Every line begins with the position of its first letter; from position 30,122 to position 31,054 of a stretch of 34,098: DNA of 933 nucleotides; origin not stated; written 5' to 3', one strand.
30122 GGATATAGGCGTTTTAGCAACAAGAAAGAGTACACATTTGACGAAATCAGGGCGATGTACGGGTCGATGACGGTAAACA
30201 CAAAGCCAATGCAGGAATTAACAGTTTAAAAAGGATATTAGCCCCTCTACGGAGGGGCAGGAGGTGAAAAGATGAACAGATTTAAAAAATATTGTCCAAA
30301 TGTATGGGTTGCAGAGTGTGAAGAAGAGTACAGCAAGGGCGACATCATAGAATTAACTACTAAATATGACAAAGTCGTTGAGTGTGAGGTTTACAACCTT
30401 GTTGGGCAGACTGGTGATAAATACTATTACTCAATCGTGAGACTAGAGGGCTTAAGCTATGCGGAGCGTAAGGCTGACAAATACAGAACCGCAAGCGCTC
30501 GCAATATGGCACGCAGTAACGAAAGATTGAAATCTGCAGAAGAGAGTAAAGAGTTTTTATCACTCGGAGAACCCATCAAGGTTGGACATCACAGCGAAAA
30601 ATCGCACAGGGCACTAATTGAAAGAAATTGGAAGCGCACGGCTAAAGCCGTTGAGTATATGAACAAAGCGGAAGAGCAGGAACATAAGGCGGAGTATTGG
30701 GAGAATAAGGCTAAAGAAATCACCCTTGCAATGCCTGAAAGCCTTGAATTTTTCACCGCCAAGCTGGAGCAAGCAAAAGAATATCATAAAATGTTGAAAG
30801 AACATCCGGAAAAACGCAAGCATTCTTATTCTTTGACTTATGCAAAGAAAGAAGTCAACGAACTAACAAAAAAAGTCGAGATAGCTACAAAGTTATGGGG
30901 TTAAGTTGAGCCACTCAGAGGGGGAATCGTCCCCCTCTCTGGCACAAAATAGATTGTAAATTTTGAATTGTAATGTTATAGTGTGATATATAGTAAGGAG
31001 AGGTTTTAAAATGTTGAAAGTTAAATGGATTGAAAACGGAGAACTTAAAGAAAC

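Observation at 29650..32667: Self-contained, counter-oriented five-gene operon between the late activator and the packaging genes: candidate host-takeover / anti-defence cassette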

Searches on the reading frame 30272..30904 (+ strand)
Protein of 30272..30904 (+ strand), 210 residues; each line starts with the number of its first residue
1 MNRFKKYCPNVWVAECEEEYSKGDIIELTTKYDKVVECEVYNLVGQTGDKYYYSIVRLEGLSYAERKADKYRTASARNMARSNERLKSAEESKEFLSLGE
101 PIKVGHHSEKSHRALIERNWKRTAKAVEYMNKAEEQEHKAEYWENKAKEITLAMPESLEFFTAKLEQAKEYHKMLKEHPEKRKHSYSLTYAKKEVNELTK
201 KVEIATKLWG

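Call 4: search_protein_families(library=pfam, proteins=[window:30272-30904:+], max_evalue=0.1)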
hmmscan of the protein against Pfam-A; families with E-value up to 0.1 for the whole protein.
window:30272-30904:+ (210 aa): 2 families
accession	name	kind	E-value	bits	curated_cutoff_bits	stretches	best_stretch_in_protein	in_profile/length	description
PF12083.13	DUF3560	-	2.5e-34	118.5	27.2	1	64-181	6-122/124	Domain of unknown function (DUF3560)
PF23055.1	DUF7041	-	0.05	14.4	28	0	3-37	3-37/85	Domain of unknown function (DUF7041)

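Call 5: search_protein_families(library=phrogs, proteins=[window:30272-30904:+], max_evalue=0.01)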
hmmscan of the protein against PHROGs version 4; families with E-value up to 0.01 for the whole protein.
window:30272-30904:+ (210 aa): 3 families
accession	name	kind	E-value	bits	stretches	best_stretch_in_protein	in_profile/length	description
phrog_17519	-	unknown function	1.6e-88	297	1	1-210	1-213/213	-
phrog_6744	-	unknown function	1.3e-08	35.3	1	67-177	101-210/355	-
phrog_22692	-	unknown function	0.0011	19.8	1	104-140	1-37/72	-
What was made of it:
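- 30272..30904 (+): g2: DUF3560 protein, made of an N-terminal domain of about 60 aa and the DUF3560 core. It occupies slot A and is always present together with g1 in this lineage. Pfam E = 2.5e-34 (call 4). phrog_17519 matches over the full length (call 5).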

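Call 12: find_encoding_contigs(protein=window:30272-30904:+, flank=10000, max_places=10)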
Protein window:30272-30904:+ (210 aa): 2 contigs read that carry it; 1 place shown.
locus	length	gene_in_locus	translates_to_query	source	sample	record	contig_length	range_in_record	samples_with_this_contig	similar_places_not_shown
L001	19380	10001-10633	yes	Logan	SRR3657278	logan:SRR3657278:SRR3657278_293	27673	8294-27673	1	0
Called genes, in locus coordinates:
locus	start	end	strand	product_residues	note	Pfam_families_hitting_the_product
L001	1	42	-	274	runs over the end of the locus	-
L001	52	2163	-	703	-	-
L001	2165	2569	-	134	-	-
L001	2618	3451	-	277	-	-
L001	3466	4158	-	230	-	-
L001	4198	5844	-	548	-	-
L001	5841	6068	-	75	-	-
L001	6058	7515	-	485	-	PF03237:Terminase_6N, PF17289:Terminase_6C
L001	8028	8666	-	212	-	-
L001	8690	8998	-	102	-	-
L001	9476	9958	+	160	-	PF00226:DnaJ (faint)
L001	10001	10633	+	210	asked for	PF12083:DUF3560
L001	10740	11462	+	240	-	-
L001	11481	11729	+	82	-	-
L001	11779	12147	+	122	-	-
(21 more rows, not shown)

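Call 13: find_related_loci(query=window:30272-30901:+, collection=viral_contigs, flank=6000)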
Query window:30272-30901:+ (210 aa) in viral_contigs; peptide patterns used: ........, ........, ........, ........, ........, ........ (x = any residue, [..] = any of these).
143 stretches matched a pattern; 127 encode a relative of the query (tblastn E <= 1e-3); the best 80 are kept; 80 distinct loci.
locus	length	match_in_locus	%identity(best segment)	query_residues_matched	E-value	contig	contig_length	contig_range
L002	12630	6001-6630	99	1-210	5e-138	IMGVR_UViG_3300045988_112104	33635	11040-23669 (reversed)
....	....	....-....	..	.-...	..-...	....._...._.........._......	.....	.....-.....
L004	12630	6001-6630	93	1-210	3e-129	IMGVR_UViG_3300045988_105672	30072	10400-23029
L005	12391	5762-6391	94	1-210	9e-133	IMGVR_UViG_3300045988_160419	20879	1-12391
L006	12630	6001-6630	68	1-210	6e-92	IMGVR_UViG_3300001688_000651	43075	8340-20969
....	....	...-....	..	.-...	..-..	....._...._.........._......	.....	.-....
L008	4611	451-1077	65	1-210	1e-84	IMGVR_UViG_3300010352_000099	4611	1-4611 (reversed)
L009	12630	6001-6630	62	1-210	2e-79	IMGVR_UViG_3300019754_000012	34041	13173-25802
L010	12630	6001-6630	62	1-210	2e-79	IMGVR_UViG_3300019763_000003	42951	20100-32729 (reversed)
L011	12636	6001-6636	54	1-209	4e-75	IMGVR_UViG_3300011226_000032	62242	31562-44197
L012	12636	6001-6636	56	2-210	3e-74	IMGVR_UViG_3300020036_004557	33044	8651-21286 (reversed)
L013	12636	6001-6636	56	2-210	3e-74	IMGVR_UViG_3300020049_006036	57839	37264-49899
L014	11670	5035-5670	54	1-209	3e-73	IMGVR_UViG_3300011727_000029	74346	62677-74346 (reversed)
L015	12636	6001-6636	55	1-209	6e-71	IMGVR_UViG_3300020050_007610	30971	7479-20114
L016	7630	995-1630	54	1-209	6e-70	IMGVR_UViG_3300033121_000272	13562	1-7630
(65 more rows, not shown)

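Call 22: search_solved_structures(query=window:30272-30901:+, max_evalue=1, show_alignments=2)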
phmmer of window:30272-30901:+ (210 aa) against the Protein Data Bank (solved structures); distinct sequences matched with E-value up to 1: 0.

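Call 46: search_dna_similar(query=window:30272-30901:+, collection=phages, mode=protein, max_rows=30, max_evalue=0.001)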
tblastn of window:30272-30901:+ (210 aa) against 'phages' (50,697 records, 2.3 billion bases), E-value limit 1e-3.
Records with a match: 6; places in all: 6; records where one place covers at least 80% of the query: 5.
Best place of each record, by identity: <60% 6.
By first word of the organism name: Porphyromonas 2; Pasteurella 2; Bacteriophage 1; Caudoviricetes 1.
By host as written in the record: Porphyromonas gingivalis ATCC 49417 2; Pasteurella multocida 1; - 1; Pasteurella multocida Past3 1; Methanofastidiosa 1.
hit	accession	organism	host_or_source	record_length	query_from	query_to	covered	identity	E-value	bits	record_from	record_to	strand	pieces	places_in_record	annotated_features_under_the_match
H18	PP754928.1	Porphyromonas phage phage005b_ATCC49417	Porphyromonas gingivalis ATCC 49417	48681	1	210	100%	53.5%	5e-65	222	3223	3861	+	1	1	hypothetical protein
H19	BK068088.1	Porphyromonas phage phage005a_ATCC49417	Porphyromonas gingivalis ATCC 49417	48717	1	210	100%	53.5%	5e-65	222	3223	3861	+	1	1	hypothetical protein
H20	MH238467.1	Pasteurella phage Pm86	Pasteurella multocida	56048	1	210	100%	52.6%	6e-67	227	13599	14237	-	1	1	hypothetical protein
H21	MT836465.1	Bacteriophage sp.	human fecal samples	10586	1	210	100%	49.8%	3e-60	208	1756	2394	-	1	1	record has no annotation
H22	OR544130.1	Pasteurella phage Pmp13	Pasteurella multocida Past3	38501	1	210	100%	49.8%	2e-59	206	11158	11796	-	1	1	hypothetical protein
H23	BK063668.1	Caudoviricetes sp. vir521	Methanofastidiosa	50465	62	176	55%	30.6%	6e-5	49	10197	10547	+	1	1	hypothetical protein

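Call 47: get_annotated_region(hit=H20, flank=5000)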
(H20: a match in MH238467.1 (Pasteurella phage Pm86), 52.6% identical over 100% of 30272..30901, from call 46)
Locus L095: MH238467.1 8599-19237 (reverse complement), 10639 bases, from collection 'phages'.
description: Pasteurella phage Pm86, complete genome.
organism: Pasteurella phage Pm86 (NCBI taxid 2201742)
taxonomy: Viruses; Duplodnaviria; Heunggongvirae; Uroviricota; Caudoviricetes
host: Pasteurella multocida; source: -; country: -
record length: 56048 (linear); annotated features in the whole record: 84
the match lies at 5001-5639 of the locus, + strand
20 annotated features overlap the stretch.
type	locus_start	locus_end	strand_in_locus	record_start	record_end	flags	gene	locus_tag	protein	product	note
CDS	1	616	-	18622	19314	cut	-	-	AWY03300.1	antirepressor protein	ORF33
CDS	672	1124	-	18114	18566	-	-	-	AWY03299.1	hypothetical protein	ORF32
CDS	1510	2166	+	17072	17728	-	-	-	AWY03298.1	repressor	ORF31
CDS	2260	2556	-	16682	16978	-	-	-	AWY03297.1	addiction module antidote protein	ORF30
CDS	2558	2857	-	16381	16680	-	-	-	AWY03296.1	RelE/ParE family toxin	ORF29; type II toxin-antitoxin system RelE/ParE family toxin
CDS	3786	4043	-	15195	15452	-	-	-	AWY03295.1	hypothetical protein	ORF28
tRNA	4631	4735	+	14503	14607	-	-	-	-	tRNA-Met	-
tRNA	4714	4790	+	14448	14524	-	-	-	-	tRNA-Arg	-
CDS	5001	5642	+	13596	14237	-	-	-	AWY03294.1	hypothetical protein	ORF27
CDS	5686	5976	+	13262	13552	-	-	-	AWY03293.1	hypothetical protein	ORF26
CDS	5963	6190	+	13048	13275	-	-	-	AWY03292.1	hypothetical protein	ORF25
CDS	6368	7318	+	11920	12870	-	-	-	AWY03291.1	hypothetical protein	ORF24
CDS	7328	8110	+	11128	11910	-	-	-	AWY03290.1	recombination protein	ORF23; phage recombination protein Bet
CDS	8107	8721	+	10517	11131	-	-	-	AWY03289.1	exonuclease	ORF22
CDS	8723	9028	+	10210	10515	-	-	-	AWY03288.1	hypothetical protein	ORF21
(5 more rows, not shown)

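Call 48: get_annotated_region(hit=H18, flank=5000)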
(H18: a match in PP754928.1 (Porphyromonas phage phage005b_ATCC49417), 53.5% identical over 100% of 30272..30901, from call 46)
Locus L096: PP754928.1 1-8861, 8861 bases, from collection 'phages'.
description: Porphyromonas phage phage005b_ATCC49417, complete genome.
organism: Porphyromonas phage phage005b_ATCC49417 (NCBI taxid 3144280)
taxonomy: Viruses
host: Porphyromonas gingivalis ATCC 49417; source: human; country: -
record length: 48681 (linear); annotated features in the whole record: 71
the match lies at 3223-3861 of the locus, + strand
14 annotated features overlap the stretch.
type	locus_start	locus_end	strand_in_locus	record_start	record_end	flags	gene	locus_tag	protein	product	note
CDS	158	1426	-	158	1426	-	-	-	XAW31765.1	integrase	-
CDS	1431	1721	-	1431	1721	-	-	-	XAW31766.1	repressor protein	-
CDS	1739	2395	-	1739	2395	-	-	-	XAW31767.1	repressor protein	-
CDS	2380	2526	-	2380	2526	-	-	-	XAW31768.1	hypothetical protein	-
CDS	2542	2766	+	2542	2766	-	-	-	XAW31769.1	hypothetical protein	-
CDS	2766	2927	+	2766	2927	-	-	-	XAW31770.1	hypothetical protein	-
CDS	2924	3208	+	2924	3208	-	-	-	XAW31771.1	hypothetical protein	-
CDS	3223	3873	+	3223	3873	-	-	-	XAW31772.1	hypothetical protein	-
CDS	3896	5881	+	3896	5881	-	-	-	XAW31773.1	SbcC-like palindrome specific endonuclease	-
CDS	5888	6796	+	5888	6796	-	-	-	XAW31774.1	RecT-like recombinase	-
CDS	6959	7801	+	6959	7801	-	-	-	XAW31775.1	anti-Pycsar nuclease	Apyc1-like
CDS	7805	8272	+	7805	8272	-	-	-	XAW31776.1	hypothetical protein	-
CDS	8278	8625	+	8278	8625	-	-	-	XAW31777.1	hypothetical protein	-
CDS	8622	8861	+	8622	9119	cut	-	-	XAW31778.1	methyltransferase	-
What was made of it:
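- In Pasteurella and Porphyromonas phages it sits in early operons with Bet/RecT, an exonuclease, SSB and an Apyc1-like gene (calls 46-48).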

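Call 58: search_protein_families(library=padloc, proteins=[window:30272-30904:+], max_evalue=0.01)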
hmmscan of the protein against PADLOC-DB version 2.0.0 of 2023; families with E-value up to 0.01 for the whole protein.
window:30272-30904:+ (210 aa): 0 families

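Call 59: search_protein_families(library=ncbifam, proteins=[window:30272-30904:+], max_evalue=0.01)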
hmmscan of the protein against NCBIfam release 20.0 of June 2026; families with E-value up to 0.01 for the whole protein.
window:30272-30904:+ (210 aa): 0 families

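Call 80: search_dna_similar(query=window:30272-30901:+, collection=plasmids, mode=protein, max_rows=30, max_evalue=0.00001, rows=spread)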
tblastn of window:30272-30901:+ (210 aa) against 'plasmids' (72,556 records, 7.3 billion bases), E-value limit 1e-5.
Records with a match: 36; places in all: 36; records where one place covers at least 80% of the query: 5.
Best place of each record, by identity: <60% 36.
By first word of the organism name: Vibrio 13; Yersinia 13; Photobacterium 3; Shewanella 2; Haemophilus 1; Moraxella 1; Spirosoma 1; Acinetobacter 1; Tunicatimonas 1.
By predicted mobility (MOB-suite, as given by PLSDB): conjugative 21; non-mobilizable 13; mobilizable 2.
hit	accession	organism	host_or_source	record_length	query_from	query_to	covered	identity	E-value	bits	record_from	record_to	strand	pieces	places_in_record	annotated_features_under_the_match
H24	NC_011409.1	Haemophilus influenzae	Homo sapiens (human),blood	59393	1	210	100%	54.5%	5e-68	232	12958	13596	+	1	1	DUF3560 domain-containing protein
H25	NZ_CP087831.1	Moraxella bovis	Bovine,bacteria culture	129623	1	210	100%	52.1%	5e-66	226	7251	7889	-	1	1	DUF3560 domain-containing protein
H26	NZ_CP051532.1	Shewanella baltica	fish gut,Atlantic Mackerel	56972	1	210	100%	47.9%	2e-56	199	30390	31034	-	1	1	DUF3560 domain-containing protein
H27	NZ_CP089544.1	Spirosoma oryzicola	Single cell,Surface layer of rice grains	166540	4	209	98%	43.1%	3e-52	186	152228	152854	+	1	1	DUF3560 domain-containing protein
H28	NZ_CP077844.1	Acinetobacter baumannii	Infusion stand_P63_BU16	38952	40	176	65%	29.0%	1e-5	53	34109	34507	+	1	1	DUF3560 domain-containing protein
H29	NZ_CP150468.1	Vibrio harveyi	-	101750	65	176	53%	34.2%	3e-7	57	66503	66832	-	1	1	DUF3560 domain-containing protein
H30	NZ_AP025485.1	Vibrio echinoideorum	-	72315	65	176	53%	34.2%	1e-6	56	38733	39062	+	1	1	DUF3560 domain-containing protein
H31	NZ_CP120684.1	Tunicatimonas pelagia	animal_env,cell culture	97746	65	176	53%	33.9%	9e-10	65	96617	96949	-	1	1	DUF3560 domain-containing protein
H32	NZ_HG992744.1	Vibrio sp. B1ASS3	-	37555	65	176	53%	33.3%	2e-7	57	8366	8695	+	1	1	DUF3560 domain-containing protein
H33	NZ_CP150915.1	Vibrio parahaemolyticus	Penaeus vannamei,cell culture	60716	65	176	53%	33.3%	2e-7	57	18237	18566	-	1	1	DUF3560 domain-containing protein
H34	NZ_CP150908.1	Vibrio parahaemolyticus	-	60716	65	176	53%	33.3%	2e-7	57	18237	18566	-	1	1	DUF3560 domain-containing protein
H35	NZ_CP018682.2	Vibrio harveyi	Trachinotus ovatus,liver of diseased ...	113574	65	176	53%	33.3%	5e-7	57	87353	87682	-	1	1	DUF3560 domain-containing protein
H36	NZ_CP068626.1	Vibrio parahaemolyticus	Penaeus vannamei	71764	65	176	53%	33.0%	1e-6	56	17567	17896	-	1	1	DUF3560 domain-containing protein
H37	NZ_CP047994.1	Vibrio parahaemolyticus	Litopenaeus vannamei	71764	65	176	53%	33.0%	1e-6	56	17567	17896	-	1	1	DUF3560 domain-containing protein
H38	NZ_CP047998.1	Vibrio parahaemolyticus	sediment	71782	65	176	53%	33.0%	1e-6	56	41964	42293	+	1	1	DUF3560 domain-containing protein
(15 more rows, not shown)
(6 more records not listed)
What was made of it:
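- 30272..30904 (+): Calls 13, 46 and 80 give its relatives in viral contigs, isolated phages and plasmids or ICEs.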

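Call 81: get_annotated_region(hit=H24, flank=7000)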
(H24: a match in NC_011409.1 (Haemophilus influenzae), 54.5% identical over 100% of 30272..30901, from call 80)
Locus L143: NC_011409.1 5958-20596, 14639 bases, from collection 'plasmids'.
description: Haemophilus influenzae plasmid ICEhin1056, complete sequence
organism: Haemophilus influenzae (NCBI taxid 727)
taxonomy: Bacteria; Pseudomonadota; Gammaproteobacteria; Pasteurellales; Pasteurellaceae; Haemophilus; Haemophilus influenzae
host: -; source: Homo sapiens (human),blood; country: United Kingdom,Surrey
typing (MOB-suite, as given by PLSDB): conjugative; replicon rep_cluster_304; relaxase MOBH; mating-pair formation MPF_G
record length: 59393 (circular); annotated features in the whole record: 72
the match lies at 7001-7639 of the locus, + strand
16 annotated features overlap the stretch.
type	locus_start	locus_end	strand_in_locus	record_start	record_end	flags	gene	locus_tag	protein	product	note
CDS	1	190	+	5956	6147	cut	-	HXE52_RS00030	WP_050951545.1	hypothetical protein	-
CDS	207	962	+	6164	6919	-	-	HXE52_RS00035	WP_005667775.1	PFL_4669 family integrating conjugative element protein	-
CDS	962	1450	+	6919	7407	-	-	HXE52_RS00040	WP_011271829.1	DUF3158 family protein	-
CDS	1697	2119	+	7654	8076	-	ssb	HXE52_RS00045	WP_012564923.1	single-stranded DNA-binding protein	GO:0006310 - DNA recombination [Evidence IEA]; GO:0006281 - DNA repair [Evidence IEA]; GO:0006260 - DNA replication ...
CDS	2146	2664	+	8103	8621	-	-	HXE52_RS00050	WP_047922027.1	membrane lipoprotein lipid attachment site-containing protein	-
CDS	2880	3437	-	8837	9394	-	-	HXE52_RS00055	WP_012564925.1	hypothetical protein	-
CDS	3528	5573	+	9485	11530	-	-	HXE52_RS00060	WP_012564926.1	DNA topoisomerase III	GO:0051304 - chromosome separation [Evidence IEA]; GO:0006310 - DNA recombination [Evidence IEA]; GO:0006265 - DNA ...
CDS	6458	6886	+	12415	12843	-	-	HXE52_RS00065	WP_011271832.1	STY4534 family ICE replication protein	-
CDS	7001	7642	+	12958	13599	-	-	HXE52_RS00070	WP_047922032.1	DUF3560 domain-containing protein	-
CDS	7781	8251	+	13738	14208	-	radC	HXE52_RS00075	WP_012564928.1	DNA repair protein RadC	GO:0006281 - DNA repair [Evidence IEA]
CDS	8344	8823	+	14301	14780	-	-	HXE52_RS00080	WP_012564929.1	hypothetical protein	-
CDS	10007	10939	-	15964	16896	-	-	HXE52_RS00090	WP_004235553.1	IS5-like element ISKpn13 family transposase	GO:0006313 - DNA transposition [Evidence IEA]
CDS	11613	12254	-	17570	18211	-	-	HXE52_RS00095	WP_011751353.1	type A-2 chloramphenicol O-acetyltransferase CatII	-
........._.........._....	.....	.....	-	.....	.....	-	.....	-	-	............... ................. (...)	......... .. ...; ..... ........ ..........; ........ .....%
predicted_resistance_gene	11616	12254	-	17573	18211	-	catA2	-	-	type A-2 chloramphenicol O-acetyltransferase CatII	predicted by amrfinderplus; class PHENICOL; identity 100.0%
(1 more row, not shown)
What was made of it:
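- It is 54% identical over its full length to a protein of ICEHin1056, whose neighbouring genes are ssb, topB, an ICE replication gene and radC (calls 80, 81).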

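Call 82: get_annotated_region(hit=H26, flank=6000)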
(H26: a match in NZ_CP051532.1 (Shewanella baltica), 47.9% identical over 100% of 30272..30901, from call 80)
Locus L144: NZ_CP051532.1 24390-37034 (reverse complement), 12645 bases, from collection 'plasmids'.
description: Shewanella baltica strain 11FHM2 plasmid pSBP3, complete sequence
organism: Shewanella baltica (NCBI taxid 62322)
taxonomy: Bacteria; Pseudomonadota; Gammaproteobacteria; Alteromonadales; Shewanellaceae; Shewanella; Shewanella baltica
host: -; source: fish gut,Atlantic Mackerel; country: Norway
typing (MOB-suite, as given by PLSDB): mobilizable; relaxase MOBP
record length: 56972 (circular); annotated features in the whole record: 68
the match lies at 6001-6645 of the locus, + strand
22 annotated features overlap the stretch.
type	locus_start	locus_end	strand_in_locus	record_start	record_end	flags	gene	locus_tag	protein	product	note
CDS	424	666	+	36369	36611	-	-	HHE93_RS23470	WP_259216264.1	hypothetical protein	-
CDS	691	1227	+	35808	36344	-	-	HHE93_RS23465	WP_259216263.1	hypothetical protein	-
CDS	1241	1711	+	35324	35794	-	-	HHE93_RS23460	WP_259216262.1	hypothetical protein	-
CDS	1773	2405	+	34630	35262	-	-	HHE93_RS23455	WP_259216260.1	hypothetical protein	-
CDS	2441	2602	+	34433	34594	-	-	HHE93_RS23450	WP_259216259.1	hypothetical protein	-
CDS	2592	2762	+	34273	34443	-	-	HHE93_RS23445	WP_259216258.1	hypothetical protein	-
CDS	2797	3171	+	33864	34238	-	-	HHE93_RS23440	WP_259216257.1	hypothetical protein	-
CDS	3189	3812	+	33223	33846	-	-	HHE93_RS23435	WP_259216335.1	recombinase family protein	GO:0006310 - DNA recombination [Evidence IEA]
CDS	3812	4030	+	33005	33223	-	-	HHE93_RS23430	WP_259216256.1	hypothetical protein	-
CDS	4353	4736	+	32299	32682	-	-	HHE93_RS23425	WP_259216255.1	hypothetical protein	-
CDS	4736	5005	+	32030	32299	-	-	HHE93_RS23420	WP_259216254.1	hypothetical protein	-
CDS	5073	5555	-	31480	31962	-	-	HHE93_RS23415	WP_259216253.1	type III toxin-antitoxin system ToxN/AbiQ family toxin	-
CDS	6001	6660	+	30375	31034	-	-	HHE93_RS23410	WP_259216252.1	DUF3560 domain-containing protein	-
CDS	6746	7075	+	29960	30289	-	-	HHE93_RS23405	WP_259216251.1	hypothetical protein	-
CDS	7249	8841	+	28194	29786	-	-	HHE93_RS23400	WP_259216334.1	DNA sulfur modification protein DndB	-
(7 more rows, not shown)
